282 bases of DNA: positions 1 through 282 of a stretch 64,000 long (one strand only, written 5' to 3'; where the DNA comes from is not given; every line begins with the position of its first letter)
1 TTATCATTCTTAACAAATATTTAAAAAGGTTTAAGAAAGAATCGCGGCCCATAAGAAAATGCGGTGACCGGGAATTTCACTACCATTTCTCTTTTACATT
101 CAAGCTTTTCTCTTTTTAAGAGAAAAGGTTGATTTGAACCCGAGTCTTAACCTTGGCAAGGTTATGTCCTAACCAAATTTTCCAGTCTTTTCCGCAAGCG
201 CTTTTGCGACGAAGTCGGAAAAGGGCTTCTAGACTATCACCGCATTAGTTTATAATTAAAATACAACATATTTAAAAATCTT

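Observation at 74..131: One intron sequence family occupies three different structural positions in four tRNAs, suggesting intron transposition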

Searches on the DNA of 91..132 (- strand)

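Call 44: build_rna_model(alignment_id=A2, structure=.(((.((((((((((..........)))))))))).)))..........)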
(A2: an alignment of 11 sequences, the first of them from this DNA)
Model R1 built from alignment A2 (11 sequences, 49 columns); structure: as given.
model positions 36; base pairs 11; branch points 0; effective number of sequences 11; information 1.356 bits per position. Calibrated on 0.2 Mb of random sequence (short: E-values are rough).
structure used (alignment columns):
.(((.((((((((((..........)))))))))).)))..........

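Call 45: search_with_rna_model(model_id=R1, sources=[window, L001, L002, L003, L004, L005, L006, L007, L008, L009, L010, L011, L012, L013, L014, L015, L016, L017, L018, L019, L020, L021, L022, L023, L024, L025, L026, L027, L028, L029, L030, L031, L032, L033, L034, L035, L036, L037, L038, L039, L040, L041, L042, L043, L044, L045, L046, L047, L048, L049, L050, L051, L052, L053, L054, L055, L056, L057, L058, L059, L060, L061, L062, L063, L064, L065, L066, L067, L068, L069, L070, L071, L072, L073, L074, L075, L076, L077, L078, L079, L080, L081], max_evalue=1)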
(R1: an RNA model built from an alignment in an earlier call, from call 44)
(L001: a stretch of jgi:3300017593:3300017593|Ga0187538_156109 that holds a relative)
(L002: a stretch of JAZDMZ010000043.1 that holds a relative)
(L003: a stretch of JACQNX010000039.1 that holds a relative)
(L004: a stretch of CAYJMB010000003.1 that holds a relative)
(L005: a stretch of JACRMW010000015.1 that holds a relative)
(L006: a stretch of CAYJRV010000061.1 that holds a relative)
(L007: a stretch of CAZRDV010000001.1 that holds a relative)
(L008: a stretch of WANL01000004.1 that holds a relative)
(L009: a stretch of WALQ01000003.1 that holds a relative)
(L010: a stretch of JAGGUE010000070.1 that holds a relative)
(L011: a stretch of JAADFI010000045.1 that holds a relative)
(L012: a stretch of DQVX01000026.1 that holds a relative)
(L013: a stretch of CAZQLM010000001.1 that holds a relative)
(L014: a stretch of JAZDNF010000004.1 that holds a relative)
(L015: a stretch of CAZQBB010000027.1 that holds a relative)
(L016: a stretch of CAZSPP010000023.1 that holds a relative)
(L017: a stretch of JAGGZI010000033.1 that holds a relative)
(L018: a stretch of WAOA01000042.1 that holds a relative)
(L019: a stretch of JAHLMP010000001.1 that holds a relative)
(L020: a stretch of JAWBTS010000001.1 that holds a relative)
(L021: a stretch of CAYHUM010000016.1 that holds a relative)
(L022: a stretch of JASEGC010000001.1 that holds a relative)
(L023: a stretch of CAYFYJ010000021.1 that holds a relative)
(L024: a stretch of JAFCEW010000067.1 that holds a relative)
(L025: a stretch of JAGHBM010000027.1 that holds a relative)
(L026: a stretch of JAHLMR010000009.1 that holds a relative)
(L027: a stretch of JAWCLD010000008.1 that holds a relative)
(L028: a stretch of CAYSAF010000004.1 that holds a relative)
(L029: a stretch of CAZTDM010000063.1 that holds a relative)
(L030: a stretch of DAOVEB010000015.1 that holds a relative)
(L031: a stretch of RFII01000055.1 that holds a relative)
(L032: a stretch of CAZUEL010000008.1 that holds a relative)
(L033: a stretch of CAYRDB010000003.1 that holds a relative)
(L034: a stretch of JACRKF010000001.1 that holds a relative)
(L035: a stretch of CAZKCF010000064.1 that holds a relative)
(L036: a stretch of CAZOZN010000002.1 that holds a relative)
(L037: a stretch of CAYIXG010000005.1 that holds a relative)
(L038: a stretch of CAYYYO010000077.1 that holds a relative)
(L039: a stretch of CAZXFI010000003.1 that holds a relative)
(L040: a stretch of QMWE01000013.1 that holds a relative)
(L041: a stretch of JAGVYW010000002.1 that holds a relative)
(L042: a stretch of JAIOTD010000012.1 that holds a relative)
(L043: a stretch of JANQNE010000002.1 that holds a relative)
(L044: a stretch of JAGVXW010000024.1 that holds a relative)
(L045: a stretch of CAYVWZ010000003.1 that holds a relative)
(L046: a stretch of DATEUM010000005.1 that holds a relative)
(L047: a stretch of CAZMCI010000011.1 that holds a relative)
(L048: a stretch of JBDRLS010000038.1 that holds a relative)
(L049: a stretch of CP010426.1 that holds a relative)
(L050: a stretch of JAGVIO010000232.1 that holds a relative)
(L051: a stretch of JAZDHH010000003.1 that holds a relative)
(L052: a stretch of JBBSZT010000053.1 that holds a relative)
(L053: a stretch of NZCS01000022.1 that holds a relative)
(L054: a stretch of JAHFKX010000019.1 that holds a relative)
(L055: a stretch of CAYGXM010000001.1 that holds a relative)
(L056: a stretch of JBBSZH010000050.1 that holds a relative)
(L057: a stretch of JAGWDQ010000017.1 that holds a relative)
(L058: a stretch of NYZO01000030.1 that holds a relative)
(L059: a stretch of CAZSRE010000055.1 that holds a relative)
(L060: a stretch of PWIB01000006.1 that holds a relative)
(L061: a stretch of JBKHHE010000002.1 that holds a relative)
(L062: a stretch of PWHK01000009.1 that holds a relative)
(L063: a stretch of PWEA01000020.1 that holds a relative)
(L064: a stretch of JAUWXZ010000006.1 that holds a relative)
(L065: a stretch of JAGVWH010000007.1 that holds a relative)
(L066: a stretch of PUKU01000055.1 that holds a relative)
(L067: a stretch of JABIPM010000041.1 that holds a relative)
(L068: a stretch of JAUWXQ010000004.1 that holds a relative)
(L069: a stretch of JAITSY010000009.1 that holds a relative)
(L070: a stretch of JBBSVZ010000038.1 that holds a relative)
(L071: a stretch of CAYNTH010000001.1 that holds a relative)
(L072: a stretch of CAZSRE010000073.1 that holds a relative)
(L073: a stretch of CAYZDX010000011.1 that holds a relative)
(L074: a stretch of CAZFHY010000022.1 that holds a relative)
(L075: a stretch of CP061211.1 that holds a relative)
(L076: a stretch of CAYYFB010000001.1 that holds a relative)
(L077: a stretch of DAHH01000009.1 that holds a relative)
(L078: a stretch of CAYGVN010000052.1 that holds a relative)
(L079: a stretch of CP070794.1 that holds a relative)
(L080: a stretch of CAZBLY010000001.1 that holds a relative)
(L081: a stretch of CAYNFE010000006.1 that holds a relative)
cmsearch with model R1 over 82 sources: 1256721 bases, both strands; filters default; matches with E-value up to 1: 13.
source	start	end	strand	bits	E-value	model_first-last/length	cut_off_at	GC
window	50807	50848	-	55.3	2.2e-11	1-36/36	no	0.29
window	30674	30707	-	52.2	1.6e-10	1-36/36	no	0.26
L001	1427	1460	-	52.2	1.6e-10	1-36/36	no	0.26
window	91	132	-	51.3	2.9e-10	1-36/36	no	0.29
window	47498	47531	-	44.7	1.8e-08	1-36/36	no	0.35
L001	18251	18284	-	44.7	1.8e-08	1-36/36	no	0.35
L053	6140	6173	-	36.6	3.2e-06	1-36/36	no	0.32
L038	362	403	-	23.5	0.014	1-36/36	no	0.38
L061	7961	7993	-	22.2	0.032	1-36/36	no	0.3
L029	3870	3898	+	20.8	0.079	1-36/36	no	0.31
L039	4380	4422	-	17.6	0.62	1-36/36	no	0.23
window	12631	12662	-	17.4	0.67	1-36/36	no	0.38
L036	2331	2362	-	17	0.91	1-36/36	no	0.44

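Call 46: search_with_rna_model(model_id=R1, sources=[L201, L202, L203, L204, L205, L206, L207, L208, L209, L210, L211, L212, L213, L214, L215, L216, L217, L218, L219, L220, L221, L222, L223, L224, L225, L226, L227, L228, L229, L230, L231, L232, L233, L234, L235, L236, L237, L238, L239, L240, L241, L242, L243, L244, L245, L246, L247, L248, L249, L250, L251, L252, L253, L254, L255, L256, L257, L258, L259, L260, L261, L262, L263, L264, L265, L266, L267, L268, L269, L270, L271, L272, L273, L274, L275, L276, L277, L278, L279, L280, L293, L303, L307, L324, L326, L332, L335, L338, L102, L125], max_evalue=0.1)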
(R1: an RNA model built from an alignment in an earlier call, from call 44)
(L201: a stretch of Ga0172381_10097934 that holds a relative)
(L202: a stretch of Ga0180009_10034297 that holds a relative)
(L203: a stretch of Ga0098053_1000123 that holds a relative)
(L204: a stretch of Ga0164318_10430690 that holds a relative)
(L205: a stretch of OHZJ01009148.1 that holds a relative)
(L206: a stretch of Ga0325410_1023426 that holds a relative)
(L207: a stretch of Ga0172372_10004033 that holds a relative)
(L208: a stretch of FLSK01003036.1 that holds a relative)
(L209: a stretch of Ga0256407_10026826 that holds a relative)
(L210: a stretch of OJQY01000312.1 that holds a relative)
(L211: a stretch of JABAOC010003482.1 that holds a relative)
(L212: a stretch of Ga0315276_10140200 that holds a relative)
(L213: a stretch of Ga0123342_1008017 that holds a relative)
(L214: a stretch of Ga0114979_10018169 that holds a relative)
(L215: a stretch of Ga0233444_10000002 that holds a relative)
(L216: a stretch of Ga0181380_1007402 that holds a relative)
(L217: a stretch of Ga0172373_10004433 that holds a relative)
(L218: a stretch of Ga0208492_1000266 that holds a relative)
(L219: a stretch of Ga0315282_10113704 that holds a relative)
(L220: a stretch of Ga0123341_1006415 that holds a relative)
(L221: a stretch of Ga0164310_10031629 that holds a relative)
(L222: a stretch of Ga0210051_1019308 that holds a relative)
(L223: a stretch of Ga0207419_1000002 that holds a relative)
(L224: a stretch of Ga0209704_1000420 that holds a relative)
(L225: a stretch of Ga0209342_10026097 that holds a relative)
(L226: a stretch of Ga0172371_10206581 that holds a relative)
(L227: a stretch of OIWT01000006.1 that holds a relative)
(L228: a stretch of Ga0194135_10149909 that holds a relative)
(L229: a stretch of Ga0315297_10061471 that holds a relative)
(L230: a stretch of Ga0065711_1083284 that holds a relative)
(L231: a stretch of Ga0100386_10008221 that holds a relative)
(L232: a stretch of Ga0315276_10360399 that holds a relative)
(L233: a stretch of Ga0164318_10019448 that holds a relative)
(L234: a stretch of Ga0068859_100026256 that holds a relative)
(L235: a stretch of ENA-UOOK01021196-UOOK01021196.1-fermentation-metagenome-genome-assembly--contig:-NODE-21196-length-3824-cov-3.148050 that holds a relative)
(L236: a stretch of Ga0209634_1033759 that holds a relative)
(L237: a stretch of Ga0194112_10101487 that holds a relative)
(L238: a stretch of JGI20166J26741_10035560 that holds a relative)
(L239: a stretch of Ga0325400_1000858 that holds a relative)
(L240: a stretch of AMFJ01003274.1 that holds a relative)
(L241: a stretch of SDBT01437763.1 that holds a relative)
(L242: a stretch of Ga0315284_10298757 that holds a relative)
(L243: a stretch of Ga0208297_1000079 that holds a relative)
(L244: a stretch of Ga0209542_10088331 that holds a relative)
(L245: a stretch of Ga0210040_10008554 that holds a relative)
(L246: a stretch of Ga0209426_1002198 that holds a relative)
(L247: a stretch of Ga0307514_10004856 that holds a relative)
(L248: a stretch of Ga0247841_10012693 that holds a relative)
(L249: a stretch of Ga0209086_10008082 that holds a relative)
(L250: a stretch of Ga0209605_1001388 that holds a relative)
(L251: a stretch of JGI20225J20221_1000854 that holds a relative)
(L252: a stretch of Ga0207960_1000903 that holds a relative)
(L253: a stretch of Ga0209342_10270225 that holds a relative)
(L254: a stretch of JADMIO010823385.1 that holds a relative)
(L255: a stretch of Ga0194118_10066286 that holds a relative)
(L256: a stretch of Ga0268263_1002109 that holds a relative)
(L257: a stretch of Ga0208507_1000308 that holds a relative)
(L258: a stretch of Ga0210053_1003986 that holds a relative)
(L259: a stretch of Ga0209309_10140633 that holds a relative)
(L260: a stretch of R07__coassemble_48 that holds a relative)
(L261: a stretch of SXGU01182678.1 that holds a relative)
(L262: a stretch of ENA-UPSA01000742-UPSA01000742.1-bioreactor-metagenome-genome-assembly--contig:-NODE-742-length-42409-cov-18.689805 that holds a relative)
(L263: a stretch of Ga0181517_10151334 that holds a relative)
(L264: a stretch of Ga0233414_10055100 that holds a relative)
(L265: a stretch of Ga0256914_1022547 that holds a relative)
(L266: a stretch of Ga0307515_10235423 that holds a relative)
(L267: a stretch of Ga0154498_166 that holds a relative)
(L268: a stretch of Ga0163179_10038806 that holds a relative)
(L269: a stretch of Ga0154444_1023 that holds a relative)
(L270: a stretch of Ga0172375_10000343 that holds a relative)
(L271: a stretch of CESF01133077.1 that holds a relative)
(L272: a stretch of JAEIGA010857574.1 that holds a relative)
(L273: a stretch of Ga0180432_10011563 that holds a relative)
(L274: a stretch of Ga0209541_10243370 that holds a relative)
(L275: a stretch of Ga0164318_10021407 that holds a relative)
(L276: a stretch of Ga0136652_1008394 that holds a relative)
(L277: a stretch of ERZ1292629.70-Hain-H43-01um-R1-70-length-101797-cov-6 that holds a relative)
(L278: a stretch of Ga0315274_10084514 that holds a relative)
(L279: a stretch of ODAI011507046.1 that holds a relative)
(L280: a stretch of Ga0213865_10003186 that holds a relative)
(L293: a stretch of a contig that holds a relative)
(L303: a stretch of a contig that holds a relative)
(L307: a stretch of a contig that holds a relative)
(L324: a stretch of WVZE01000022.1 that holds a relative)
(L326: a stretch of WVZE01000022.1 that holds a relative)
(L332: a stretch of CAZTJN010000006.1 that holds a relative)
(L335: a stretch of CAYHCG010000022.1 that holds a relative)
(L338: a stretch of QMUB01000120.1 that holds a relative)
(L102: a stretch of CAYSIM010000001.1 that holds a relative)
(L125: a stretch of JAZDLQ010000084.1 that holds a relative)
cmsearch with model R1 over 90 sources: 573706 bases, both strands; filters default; matches with E-value up to 0.1: 72.
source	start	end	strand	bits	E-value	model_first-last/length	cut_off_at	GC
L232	1214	1252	+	54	2.3e-11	1-36/36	no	0.38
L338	2478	2511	-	53.8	2.6e-11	1-36/36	no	0.26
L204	629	662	-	52.6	5.6e-11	1-36/36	no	0.29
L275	358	391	-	52.2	7.4e-11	1-36/36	no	0.26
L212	597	638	-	51.4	1.2e-10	1-36/36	no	0.33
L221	1875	1920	-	51.3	1.2e-10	1-36/36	no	0.33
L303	80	121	+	51.3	1.3e-10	1-36/36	no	0.29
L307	330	371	+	51.3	1.3e-10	1-36/36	no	0.29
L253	400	448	-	50.8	1.8e-10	1-36/36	no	0.22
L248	2959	3003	+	50.6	1.9e-10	1-36/36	no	0.27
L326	2986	3018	-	48.4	8.1e-10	1-36/36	no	0.3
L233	6494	6527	+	47.7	1.3e-09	1-36/36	no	0.38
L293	3074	3107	+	47.7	1.3e-09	1-36/36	no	0.38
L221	1956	1993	-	46.8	2.3e-09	1-36/36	no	0.34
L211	9792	9824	-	46.6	2.6e-09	1-36/36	no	0.33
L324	7129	7161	+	46.6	2.6e-09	1-36/36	no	0.33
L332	1849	1897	+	46.4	2.8e-09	1-36/36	no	0.43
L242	861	907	-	46.3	3.2e-09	1-36/36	no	0.34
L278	2454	2492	-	45.9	4e-09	1-36/36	no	0.38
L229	123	160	+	45.5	5.1e-09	1-36/36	no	0.37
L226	217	248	-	38.7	3.9e-07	1-36/36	no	0.28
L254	8198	8232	-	35.6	2.9e-06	1-36/36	no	0.34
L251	2572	2605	-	34.1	7.2e-06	1-36/36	no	0.32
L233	3191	3222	+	33.5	1.1e-05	1-36/36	no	0.28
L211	4320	4351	-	33.3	1.3e-05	1-36/36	no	0.41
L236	839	870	-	32.9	1.6e-05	1-36/36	no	0.25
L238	4243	4278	+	29.6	0.00013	1-36/36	no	0.25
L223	9322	9371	-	29.2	0.00017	1-36/36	no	0.3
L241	869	911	+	28.4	0.00029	1-36/36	no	0.3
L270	7609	7645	+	28.1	0.00034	1-36/36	no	0.19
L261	110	149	-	27.6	0.00048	1-36/36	no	0.28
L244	1273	1319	+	27.5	0.00049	1-36/36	no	0.28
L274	545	591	-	27.5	0.00049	1-36/36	no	0.28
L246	7920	7963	+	26.9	0.00076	1-36/36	no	0.36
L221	663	704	-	26.8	0.00078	1-36/36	no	0.5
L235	514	546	-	26.1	0.0013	1-36/36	no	0.33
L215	2212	2253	+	26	0.0013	1-36/36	no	0.33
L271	5274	5315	+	26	0.0013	1-36/36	no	0.33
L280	3325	3366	-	26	0.0013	1-36/36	no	0.33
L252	349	388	+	25.9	0.0014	1-36/36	no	0.3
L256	872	904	+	25.9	0.0014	1-36/36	no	0.33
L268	1938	1970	+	25.6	0.0017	1-36/36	no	0.45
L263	101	140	-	24.9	0.0026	1-36/36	no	0.43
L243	10143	10175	-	24.7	0.0031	1-36/36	no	0.33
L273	3037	3078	+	24.2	0.0041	1-36/36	no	0.33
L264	792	826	-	23.7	0.0055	1-36/36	no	0.4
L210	376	409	-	22.6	0.011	1-36/36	no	0.26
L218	7479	7515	+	22.6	0.012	1-36/36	no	0.27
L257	806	849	-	22.3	0.014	1-36/36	no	0.2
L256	703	734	+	22.3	0.014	1-36/36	no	0.31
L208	2925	2958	+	22.1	0.016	1-36/36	no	0.26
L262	6710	6751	-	22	0.016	1-36/36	no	0.43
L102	5478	5532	-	21.8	0.019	1-36/36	no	0.27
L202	1217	1252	-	21.8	0.019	1-36/36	no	0.42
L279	1603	1641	+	21.8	0.02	1-36/36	no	0.33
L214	3484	3525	-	21.6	0.021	1-36/36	no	0.29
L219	821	866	+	21.6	0.022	1-36/36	no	0.33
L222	3470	3500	-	21.5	0.023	1-36/36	no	0.32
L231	1740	1770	-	21.5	0.023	1-36/36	no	0.32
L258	8695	8725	+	21.5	0.023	1-36/36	no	0.32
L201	500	534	+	21.3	0.026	1-36/36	no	0.26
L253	1043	1087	+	21.2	0.028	1-36/36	no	0.18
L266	984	1019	+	21.1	0.03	1-36/36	no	0.28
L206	4911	4946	+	21.1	0.03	1-36/36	no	0.31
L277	11655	11690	+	20.3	0.048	1-36/36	no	0.28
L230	1566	1604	+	20.1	0.056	1-36/36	no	0.38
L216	4304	4344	-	20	0.059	1-36/36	no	0.29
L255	765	811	+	19.6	0.075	1-36/36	no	0.3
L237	1332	1376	+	19.6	0.076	1-36/36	no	0.24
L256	1956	1988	+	19.4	0.09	1-36/36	no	0.33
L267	1757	1803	-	19.3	0.096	1-36/36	no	0.28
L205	974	1021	-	19.2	0.098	1-36/36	no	0.35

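Call 64: search_with_rna_model(model_id=R1, sources=[window, L339, L340, L341, L342, L343, L344, L345, L346, L349, L350, L351, L059, L072, L204, L212, L221, L226, L229, L232, L233, L242, L248, L253, L278, L303, L324, L326, L332, L338, L053, L211], max_evalue=0.001, make_alignment=true)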
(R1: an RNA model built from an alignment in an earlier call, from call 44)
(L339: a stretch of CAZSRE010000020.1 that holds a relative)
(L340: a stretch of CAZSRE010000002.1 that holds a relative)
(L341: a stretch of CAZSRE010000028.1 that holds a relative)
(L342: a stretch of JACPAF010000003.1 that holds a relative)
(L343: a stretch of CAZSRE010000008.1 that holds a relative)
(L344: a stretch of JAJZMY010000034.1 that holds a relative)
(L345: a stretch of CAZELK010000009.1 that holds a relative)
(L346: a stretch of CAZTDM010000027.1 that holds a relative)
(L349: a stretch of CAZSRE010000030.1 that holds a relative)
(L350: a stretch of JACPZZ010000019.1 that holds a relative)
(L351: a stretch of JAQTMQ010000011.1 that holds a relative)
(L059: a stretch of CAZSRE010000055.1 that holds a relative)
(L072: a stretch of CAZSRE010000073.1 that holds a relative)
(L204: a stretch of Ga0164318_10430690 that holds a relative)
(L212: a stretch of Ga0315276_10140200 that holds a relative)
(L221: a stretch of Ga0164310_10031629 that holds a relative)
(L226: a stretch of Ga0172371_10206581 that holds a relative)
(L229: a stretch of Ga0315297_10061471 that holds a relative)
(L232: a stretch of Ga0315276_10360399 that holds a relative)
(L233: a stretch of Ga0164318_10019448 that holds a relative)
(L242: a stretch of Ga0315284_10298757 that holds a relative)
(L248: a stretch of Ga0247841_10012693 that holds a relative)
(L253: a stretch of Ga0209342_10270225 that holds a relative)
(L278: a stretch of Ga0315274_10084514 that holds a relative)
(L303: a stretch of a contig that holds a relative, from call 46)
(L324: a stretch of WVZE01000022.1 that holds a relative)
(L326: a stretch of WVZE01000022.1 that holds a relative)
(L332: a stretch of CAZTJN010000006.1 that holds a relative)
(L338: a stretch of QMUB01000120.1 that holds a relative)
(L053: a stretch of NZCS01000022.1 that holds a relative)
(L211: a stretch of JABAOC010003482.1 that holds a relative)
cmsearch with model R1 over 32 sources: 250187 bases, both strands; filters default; matches with E-value up to 0.001: 39.
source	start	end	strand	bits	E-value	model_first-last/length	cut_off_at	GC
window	50807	50848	-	55.3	4.5e-12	1-36/36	no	0.29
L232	1214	1252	+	54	1e-11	1-36/36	no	0.38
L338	2478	2511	-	53.8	1.1e-11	1-36/36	no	0.26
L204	629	662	-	52.6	2.4e-11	1-36/36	no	0.29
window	30674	30707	-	52.2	3.2e-11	1-36/36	no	0.26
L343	4959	4992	+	51.4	5.1e-11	1-36/36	no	0.21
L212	597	638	-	51.4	5.3e-11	1-36/36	no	0.33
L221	1875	1920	-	51.3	5.4e-11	1-36/36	no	0.33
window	91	132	-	51.3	5.7e-11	1-36/36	no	0.29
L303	80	121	+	51.3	5.7e-11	1-36/36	no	0.29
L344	4655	4694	-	50.9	7.2e-11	1-36/36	no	0.2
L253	400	448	-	50.8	7.9e-11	1-36/36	no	0.22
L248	2959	3003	+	50.6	8.5e-11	1-36/36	no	0.27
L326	2986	3018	-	48.4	3.5e-10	1-36/36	no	0.3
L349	5352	5385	-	48.3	3.9e-10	1-36/36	no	0.18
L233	6494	6527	+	47.7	5.6e-10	1-36/36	no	0.38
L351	2739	2780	-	47.6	6.1e-10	1-36/36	no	0.31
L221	1956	1993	-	46.8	9.9e-10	1-36/36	no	0.34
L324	7129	7161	+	46.6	1.1e-09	1-36/36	no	0.33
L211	9792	9824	-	46.6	1.1e-09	1-36/36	no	0.33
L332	1849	1897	+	46.4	1.2e-09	1-36/36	no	0.43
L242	861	907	-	46.3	1.4e-09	1-36/36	no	0.34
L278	2454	2492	-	45.9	1.7e-09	1-36/36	no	0.38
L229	123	160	+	45.5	2.2e-09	1-36/36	no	0.37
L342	5211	5251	+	42.4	1.6e-08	1-36/36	no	0.27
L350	6526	6567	+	42.1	1.9e-08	1-36/36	no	0.24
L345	1084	1115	-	40.8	4.5e-08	1-36/36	no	0.22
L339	5489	5520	+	40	7.3e-08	1-36/36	no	0.19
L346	1734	1765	+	39.4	1.1e-07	1-36/36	no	0.19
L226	217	248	-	38.7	1.7e-07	1-36/36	no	0.28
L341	124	155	-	36.9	5.4e-07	1-36/36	no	0.28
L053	6140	6173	-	36.6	6.4e-07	1-36/36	no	0.32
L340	640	671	+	36.4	7.5e-07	1-36/36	no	0.31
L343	4052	4083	+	35.8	1.1e-06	1-36/36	no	0.34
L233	3191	3222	+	33.5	4.7e-06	1-36/36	no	0.28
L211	4320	4351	-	33.3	5.5e-06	1-36/36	no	0.41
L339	6123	6157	-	27.2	0.00027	1-36/36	no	0.37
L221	663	704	-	26.8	0.00034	1-36/36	no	0.5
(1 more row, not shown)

Alignment A5: 39 matches aligned to the model, 52 columns, each read 5' to 3' on its own strand. Consensus structure (alignment columns), stored with it:
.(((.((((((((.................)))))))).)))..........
